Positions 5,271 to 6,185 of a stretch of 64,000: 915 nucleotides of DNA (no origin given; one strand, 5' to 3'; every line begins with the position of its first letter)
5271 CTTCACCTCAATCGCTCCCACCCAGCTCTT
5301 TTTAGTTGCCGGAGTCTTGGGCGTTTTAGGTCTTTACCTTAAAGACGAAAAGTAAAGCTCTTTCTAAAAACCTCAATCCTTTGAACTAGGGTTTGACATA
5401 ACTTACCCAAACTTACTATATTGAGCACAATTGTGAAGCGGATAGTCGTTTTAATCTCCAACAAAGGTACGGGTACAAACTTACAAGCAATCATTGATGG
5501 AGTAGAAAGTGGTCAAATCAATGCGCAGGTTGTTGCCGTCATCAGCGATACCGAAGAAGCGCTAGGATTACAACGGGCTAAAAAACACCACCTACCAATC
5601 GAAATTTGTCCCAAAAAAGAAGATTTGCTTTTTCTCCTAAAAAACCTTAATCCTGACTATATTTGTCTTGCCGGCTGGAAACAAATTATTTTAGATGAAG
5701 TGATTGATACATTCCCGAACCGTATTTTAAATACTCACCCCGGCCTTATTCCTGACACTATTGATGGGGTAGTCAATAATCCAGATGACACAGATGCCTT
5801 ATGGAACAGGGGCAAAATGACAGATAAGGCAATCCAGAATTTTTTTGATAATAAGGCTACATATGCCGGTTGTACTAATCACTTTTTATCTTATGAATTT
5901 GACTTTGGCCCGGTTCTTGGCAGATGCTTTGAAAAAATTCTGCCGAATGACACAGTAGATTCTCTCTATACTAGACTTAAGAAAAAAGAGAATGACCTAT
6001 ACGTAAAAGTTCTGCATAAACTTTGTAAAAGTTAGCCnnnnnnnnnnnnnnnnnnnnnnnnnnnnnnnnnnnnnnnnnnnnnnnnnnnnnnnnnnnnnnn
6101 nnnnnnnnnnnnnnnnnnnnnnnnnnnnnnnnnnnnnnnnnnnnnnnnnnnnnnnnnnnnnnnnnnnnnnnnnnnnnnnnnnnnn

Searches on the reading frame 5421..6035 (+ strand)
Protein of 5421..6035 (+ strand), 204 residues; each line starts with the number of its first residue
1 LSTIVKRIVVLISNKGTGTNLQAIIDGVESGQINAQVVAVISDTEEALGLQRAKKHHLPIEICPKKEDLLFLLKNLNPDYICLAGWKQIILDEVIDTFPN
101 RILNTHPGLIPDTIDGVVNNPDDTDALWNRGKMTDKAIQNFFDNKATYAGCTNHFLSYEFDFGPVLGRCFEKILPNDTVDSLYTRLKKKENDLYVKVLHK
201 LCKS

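Call 75: search_protein_families(library=pfam, proteins=[window:5421-6035:+], max_evalue=0.0001)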
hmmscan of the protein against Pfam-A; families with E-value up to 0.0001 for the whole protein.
window:5421-6035:+ (204 aa): 1 family
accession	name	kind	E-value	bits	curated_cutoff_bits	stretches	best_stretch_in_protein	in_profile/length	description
PF00551.24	Formyl_trans_N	-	5.2e-32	111.5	26.1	1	6-198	1-181/181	Formyl transferase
